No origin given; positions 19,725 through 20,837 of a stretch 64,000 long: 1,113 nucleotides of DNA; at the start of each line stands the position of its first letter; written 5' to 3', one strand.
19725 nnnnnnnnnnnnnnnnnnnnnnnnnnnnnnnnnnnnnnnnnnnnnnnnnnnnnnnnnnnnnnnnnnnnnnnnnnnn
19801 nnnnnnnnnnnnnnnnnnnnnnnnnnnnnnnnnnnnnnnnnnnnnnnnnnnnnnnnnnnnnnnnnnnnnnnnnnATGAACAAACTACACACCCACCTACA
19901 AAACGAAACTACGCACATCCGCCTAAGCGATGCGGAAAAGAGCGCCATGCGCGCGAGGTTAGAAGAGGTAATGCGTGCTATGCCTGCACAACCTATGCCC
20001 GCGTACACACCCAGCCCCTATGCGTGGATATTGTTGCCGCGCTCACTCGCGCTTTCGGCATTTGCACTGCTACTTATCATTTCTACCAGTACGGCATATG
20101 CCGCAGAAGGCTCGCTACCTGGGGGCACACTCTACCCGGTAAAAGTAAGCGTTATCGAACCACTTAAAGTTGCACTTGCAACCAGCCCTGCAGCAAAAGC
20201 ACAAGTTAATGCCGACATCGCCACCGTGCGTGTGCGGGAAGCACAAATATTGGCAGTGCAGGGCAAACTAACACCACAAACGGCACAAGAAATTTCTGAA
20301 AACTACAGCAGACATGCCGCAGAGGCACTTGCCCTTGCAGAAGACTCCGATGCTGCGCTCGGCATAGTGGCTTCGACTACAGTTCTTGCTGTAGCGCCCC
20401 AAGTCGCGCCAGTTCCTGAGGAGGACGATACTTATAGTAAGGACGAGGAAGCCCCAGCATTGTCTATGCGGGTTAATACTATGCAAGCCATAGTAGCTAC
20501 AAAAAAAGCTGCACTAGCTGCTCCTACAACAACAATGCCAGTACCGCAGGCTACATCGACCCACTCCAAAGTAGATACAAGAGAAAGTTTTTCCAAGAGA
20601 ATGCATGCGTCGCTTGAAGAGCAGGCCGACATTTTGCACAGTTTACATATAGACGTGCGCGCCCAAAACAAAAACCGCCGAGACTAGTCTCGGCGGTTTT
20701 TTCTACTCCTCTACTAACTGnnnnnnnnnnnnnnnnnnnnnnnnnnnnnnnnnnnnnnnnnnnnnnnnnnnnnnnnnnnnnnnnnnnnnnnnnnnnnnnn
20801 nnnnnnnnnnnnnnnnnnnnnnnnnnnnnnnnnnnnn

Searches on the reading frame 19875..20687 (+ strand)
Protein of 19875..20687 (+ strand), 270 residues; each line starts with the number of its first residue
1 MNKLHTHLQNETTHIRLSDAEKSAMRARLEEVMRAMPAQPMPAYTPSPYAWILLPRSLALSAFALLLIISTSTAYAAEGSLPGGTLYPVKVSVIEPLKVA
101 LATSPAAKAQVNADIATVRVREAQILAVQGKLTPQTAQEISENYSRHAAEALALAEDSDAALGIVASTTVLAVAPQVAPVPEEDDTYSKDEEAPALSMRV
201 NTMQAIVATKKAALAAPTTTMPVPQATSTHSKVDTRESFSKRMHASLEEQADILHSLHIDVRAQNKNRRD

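Call 6: search_protein_families(library=pfam, proteins=[window:19875-20687:+], max_evalue=0.01)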
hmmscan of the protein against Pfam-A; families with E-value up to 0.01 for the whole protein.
window:19875-20687:+ (270 aa): 1 family
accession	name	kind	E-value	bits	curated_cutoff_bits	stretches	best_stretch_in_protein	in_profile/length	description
PF18915.5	DUF5667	-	3.7e-10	40.5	27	1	79-164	1-77/99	Domain of unknown function (DUF5667)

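Call 64: search_protein_families(library=ncbifam, proteins=[window:19875-20687:+], max_evalue=0.001)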
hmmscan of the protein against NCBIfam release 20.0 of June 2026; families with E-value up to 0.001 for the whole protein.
window:19875-20687:+ (270 aa): 0 families
